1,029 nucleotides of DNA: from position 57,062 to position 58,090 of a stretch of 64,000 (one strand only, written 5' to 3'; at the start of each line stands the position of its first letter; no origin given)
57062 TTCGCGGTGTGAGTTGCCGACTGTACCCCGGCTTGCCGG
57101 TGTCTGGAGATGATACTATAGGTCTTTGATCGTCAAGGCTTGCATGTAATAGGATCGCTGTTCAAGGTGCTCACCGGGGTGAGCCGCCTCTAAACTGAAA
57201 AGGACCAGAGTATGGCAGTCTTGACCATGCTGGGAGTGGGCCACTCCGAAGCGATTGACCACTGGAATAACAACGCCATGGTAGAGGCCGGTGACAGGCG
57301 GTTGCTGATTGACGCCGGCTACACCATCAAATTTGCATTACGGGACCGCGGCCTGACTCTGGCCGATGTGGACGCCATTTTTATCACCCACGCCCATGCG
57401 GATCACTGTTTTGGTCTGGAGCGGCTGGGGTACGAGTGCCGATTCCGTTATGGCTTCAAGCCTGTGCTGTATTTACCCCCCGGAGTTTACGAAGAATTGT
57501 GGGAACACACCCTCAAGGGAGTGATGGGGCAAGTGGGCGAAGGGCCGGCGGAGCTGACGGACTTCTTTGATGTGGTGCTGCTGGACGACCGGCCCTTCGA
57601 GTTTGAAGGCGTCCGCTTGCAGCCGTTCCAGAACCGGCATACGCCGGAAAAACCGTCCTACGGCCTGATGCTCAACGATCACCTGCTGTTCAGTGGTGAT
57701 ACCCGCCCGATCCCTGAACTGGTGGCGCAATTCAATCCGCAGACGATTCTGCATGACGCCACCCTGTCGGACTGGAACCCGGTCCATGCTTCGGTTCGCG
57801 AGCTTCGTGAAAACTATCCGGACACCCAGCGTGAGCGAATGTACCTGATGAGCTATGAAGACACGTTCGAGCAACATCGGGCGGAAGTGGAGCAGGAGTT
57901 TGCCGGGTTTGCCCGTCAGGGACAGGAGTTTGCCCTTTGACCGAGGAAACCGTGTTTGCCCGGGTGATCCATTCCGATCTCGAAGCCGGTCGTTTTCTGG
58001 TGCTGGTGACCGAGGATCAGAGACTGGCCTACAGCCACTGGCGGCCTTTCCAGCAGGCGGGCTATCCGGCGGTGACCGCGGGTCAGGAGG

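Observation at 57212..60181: Candidate new system: Apyc1-like phosphodiesterase + OB-solenoid-channel protein + FolK-like kinase in one operon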

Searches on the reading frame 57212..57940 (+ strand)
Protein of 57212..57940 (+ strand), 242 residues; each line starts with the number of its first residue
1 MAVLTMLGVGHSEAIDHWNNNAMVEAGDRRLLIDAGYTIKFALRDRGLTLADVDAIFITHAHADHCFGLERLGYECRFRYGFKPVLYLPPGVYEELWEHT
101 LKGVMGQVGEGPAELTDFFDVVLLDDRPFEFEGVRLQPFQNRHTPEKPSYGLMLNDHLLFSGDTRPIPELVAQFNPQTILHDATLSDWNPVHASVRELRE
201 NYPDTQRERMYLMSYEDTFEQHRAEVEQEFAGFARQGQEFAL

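Call 3: search_protein_families(library=pfam, proteins=[window:57212-57940:+], max_evalue=0.01)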
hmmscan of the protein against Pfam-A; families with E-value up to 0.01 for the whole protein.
window:57212-57940:+ (242 aa): 3 families
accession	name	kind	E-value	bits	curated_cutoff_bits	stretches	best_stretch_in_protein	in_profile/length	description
PF23023.1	Anti-Pycsar_Apyc1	-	4.6e-38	131.5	50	1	4-223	5-229/250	Anti-Pycsar protein Apyc1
PF00753.33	Lactamase_B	-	3.5e-16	60.1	22.7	1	23-200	10-186/196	Metallo-beta-lactamase superfamily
PF12706.13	Lactamase_B_2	-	1.3e-15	57.9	27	1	29-213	1-198/200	Beta-lactamase superfamily domain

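Call 4: search_protein_families(library=ncbifam, proteins=[window:57212-57940:+], max_evalue=0.01)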
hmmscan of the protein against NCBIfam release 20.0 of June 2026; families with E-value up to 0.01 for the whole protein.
window:57212-57940:+ (242 aa): 20 families
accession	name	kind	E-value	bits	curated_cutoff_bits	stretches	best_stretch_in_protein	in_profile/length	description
TIGR02651.1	RNase_Z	equivalog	3.8e-14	52.4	292.95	1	5-102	3-101/302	ribonuclease Z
NF000801.0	PRK00055.1-3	equivalog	2.9e-13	49.6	252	1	4-78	4-79/307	ribonuclease Z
NF002558.0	PRK02126.1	subfamily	6.2e-07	28.7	315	1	25-103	24-96/345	ribonuclease Z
NF041257.1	GntH_guanitoxin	equivalog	8.1e-07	28.2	333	1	15-74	27-89/374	guanitoxin biosynthesis MBL fold metallo-hydrolase GntH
NF041851.1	cyc_nuc_deg_phdiest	equivalog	1.9e-06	27.5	400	1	27-172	28-172/253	cyclic nucleotide-degrading phosphodiesterase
TIGR03307.1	PhnP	equivalog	1.1e-05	24.9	272.25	1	21-74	39-88/249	phosphonate metabolism protein PhnP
NF038231.1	MBL_Geo_Pelo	equivalog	1.7e-05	24.6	360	1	21-72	36-85/250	GPMC system MBL fold metallohydrolase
NF002553.0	PRK02113.1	equivalog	2.5e-05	23.8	386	1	21-79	37-93/252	MBL fold metallo-hydrolase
NF047979.1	lactonase_AidB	equivalog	5.5e-05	22.6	360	1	38-69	79-110/271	AidB family quorum-quenching N-acyl homoserine lactonase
NF000806.0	PRK00055.2-4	equivalog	9.4e-05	21.8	363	1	4-71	4-72/280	ribonuclease Z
NF047919.1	lactonase_YtnP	equivalog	0.00013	21.3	425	1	23-72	70-119/274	YtnP family quorum-quenching lactonase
NF000800.0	PRK00055.1-1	equivalog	0.00013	21.1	398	1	32-130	36-133/305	ribonuclease Z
NF000805.0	PRK00055.2-3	equivalog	0.00016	21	416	1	6-70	8-73/307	ribonuclease Z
TIGR03675.1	arCOG00543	equivalog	0.00032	19.1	580.2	1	23-88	192-259/631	beta-CASP ribonuclease aCPSF1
NF033105.1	bla_subclass_B3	equivalog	0.0011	18.3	240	1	34-72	38-81/257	subclass B3 metallo-beta-lactamase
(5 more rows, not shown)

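Call 10: search_protein_families(library=padloc, proteins=[window:57212-57940:+], max_evalue=0.01)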
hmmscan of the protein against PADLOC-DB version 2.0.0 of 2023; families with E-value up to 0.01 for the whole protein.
window:57212-57940:+ (242 aa): 1 family
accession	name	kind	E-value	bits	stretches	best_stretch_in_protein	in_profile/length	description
PDLC03037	MTase_I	-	0.0094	12.2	0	41-86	260-305/751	Type I methyltransferase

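Call 11: search_protein_families(library=phrogs, proteins=[window:57212-57940:+], max_evalue=0.01)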
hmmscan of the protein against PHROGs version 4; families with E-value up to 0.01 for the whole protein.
window:57212-57940:+ (242 aa): 1 family
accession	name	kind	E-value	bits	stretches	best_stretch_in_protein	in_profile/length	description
phrog_392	-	other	1.1e-19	72.2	1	21-227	19-233/348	metal-dependent hydrolase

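Call 24: search_solved_structures(query=window:57212-57940:+, max_evalue=0.001, show_alignments=3)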
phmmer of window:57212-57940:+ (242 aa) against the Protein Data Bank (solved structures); distinct sequences matched with E-value up to 0.001: 6.
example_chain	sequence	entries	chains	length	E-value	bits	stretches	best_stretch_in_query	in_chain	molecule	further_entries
7u2r_A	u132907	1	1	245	2.4e-40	141.9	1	4-226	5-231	Apyc1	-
7u2s_A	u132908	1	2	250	7.3e-40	140.3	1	4-222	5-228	Apyc1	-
7t28_A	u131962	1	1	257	3.3e-22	82.5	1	4-238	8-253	Putative metal-dependent hydrolase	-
8gyg_A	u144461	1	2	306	5e-07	32.8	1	20-96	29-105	Arysulfatase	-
7fct_A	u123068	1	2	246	8.8e-06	28.7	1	8-225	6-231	Metal beta-lactamase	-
7y7u_A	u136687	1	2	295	0.00084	22.2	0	21-69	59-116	MBL fold metallo-hydrolase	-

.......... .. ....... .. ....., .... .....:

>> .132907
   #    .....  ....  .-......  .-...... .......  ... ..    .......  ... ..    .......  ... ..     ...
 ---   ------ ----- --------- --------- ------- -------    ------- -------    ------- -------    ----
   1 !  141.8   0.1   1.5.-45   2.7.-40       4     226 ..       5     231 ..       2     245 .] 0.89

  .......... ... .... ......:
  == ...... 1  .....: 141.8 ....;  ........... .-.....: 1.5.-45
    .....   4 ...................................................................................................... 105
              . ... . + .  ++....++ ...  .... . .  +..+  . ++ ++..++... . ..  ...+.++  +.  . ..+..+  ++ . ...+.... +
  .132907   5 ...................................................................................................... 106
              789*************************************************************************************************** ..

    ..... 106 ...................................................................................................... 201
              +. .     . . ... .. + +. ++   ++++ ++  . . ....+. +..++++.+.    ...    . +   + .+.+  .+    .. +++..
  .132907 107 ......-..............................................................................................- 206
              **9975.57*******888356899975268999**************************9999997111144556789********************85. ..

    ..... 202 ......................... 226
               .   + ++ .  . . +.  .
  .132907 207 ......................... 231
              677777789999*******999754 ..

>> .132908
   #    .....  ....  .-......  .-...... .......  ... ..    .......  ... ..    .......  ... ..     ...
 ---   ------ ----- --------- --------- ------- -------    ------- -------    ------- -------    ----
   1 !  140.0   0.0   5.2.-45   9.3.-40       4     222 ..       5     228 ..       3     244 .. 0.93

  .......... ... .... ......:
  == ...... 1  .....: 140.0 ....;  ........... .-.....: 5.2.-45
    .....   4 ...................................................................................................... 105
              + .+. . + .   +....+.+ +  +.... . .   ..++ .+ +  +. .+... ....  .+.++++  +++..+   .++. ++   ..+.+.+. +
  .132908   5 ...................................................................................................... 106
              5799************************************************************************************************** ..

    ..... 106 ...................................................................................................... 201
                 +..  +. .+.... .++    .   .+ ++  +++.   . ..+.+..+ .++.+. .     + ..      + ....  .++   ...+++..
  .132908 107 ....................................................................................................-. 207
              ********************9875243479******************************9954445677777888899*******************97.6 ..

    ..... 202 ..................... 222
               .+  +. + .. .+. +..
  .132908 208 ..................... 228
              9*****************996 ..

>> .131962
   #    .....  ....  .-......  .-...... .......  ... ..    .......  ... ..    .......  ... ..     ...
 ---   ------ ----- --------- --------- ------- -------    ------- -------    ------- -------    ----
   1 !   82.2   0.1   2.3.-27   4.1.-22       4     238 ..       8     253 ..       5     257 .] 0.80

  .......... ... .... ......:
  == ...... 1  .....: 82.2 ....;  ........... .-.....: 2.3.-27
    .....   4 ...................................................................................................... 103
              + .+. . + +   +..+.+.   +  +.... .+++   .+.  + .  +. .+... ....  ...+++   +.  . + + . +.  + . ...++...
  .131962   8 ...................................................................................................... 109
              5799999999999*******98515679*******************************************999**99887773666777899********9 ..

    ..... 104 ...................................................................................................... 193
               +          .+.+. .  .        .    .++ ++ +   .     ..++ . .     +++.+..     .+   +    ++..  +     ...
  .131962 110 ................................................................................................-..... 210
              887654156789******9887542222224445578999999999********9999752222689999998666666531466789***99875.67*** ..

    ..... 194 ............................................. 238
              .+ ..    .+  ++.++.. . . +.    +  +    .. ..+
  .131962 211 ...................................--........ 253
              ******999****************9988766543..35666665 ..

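Call 84: find_related_loci(query=window:57212-57940:+, collection=viral_contigs, flank=3000)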
Query window:57212-57940:+ (242 aa) in viral_contigs; peptide patterns used: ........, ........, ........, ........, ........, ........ (x = any residue, [..] = any of these).
No stretch of DNA in the collection matches any of the patterns.

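Call 85: search_dna_similar(query=window:57212-57940:+, collection=phages, mode=protein, max_rows=12)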
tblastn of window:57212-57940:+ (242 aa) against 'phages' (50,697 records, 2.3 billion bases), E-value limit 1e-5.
Records with a match: 44; places in all: 44; records where one place covers at least 80% of the query: 43.
Best place of each record, by identity: <60% 44.
By first word of the organism name: Bacillus 40; Staphylococcus 3; Bacteriophage 1.
By host as written in the record: Bacillus subtilis 13; Bacillus subtilis BEST7003 7; Bacillus sp. 2; Bacillus licheniformis KKP_3373 2; Bacillus subtilis Goe3 2; Bacillus megaterium str. ATCC 43725 2; Bacillus subtilis KCCM 12052 2; Bacillus megaterium 2; and 11 more.
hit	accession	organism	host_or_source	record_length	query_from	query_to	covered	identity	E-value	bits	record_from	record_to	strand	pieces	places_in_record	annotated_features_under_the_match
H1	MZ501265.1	Bacillus phage 278BB001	Bacillus subtilis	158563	4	242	99%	32.4%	4e-19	92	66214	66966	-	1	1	145: metallo-beta-lactamase-like hydrolase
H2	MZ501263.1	Bacillus phage 043JT007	Bacillus subtilis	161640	4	242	99%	32.4%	5e-19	91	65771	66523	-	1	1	151: metallo-beta-lactamase-like hydrolase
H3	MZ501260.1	Bacillus phage 010DV004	Bacillus subtilis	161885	4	242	99%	32.4%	5e-19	91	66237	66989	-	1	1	152: metallo-beta-lactamase-like hydrolase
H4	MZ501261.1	Bacillus phage 010DV005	Bacillus subtilis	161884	4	242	99%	32.4%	5e-19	91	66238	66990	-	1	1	152: metallo-beta-lactamase-like hydrolase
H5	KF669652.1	Bacillus phage Grass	Bacillus subtilis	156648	4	242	99%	31.3%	5e-18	89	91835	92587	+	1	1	metal-dependent hydrolase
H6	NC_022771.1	Bacillus phage Grass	Bacillus subtilis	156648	4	242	99%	31.3%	5e-18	89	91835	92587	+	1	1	metal-dependent hydrolase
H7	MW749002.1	Bacillus phage vB_BspH_Mawwa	Bacillus sp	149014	4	242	99%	30.7%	6e-18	88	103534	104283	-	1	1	putative MBL fold metallo-hydrolase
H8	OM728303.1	Bacillus phage vB_BsuM-Goe25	Bacillus subtilis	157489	4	242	99%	30.5%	4e-19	91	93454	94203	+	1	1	rbn: ribonuclease BN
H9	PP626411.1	Bacillus phage fHSPT3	Bacillus subtilis subsp. subtilis str. ...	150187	4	242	99%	30.4%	5e-15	79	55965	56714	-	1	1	metal-dependent hydrolase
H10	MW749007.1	Bacillus phage vB_BspH_TimeGriffin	Bacillus sp.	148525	4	242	99%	30.3%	2e-17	87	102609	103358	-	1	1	putative MBL fold metallo-hydrolase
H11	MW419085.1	Bacillus phage 000TH009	Bacillus subtilis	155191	4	242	99%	30.2%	8e-18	88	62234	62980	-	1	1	136: ribonuclease Z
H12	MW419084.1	Bacillus phage 000TH008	Bacillus subtilis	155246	4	242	99%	30.2%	8e-18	88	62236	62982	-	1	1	136: ribonuclease Z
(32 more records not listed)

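Call 90: find_homologous_proteins(query=window:57212-57940:+, max_evalue=1e-30)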
Query window:57212-57940:+ (242 aa): 77 proteins with E <= 1e-30 among 1136 candidates.
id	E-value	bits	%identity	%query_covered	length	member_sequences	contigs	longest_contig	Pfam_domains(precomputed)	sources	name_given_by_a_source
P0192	8.9e-158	541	96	100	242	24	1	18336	PF12706.14,PF23023.2,PF00753.34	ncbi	-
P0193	3.1e-151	520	90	100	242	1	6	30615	PF12706.14,PF23023.2,PF00753.34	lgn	-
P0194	2.0e-136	471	83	100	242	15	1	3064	PF12706.14,PF23023.2,PF00753.34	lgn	-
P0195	9.5e-136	469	83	100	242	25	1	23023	PF12706.14,PF23023.2,PF00753.34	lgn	-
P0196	6.8e-135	466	83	100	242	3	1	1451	PF12706.14,PF23023.2,PF00753.34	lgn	-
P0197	3.4e-134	464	81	100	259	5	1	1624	PF12706.14,PF23023.2,PF00753.34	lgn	-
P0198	3.5e-133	461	81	100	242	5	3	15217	PF12706.14,PF23023.2,PF00753.34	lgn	-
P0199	2.9e-132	458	79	100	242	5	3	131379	PF12706.14,PF23023.2,PF00753.34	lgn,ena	-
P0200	7.8e-131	453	80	100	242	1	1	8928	PF12706.14,PF23023.2,PF00753.34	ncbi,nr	ncbi:MAG: MBL fold metallo-hydrolase [Marinobacter sp.]|nr:MBL fold metallo-hydrolase [Marinobacter 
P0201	1.7e-129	449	79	100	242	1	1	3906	PF12706.14,PF23023.2,PF00753.34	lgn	-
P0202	4.7e-128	444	77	100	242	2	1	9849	PF12706.14,PF23023.2,PF00753.34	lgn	-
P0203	1.7e-127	442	78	99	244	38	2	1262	PF12706.14,PF23023.2,PF00753.34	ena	-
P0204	1.6e-125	436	76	100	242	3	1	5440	PF12706.14,PF23023.2,PF00753.34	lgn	-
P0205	1.8e-124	432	78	100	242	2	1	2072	PF12706.14,PF23023.2,PF00753.34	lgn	-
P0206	3.0e-124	432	75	100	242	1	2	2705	PF12706.14,PF23023.2,PF00753.34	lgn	-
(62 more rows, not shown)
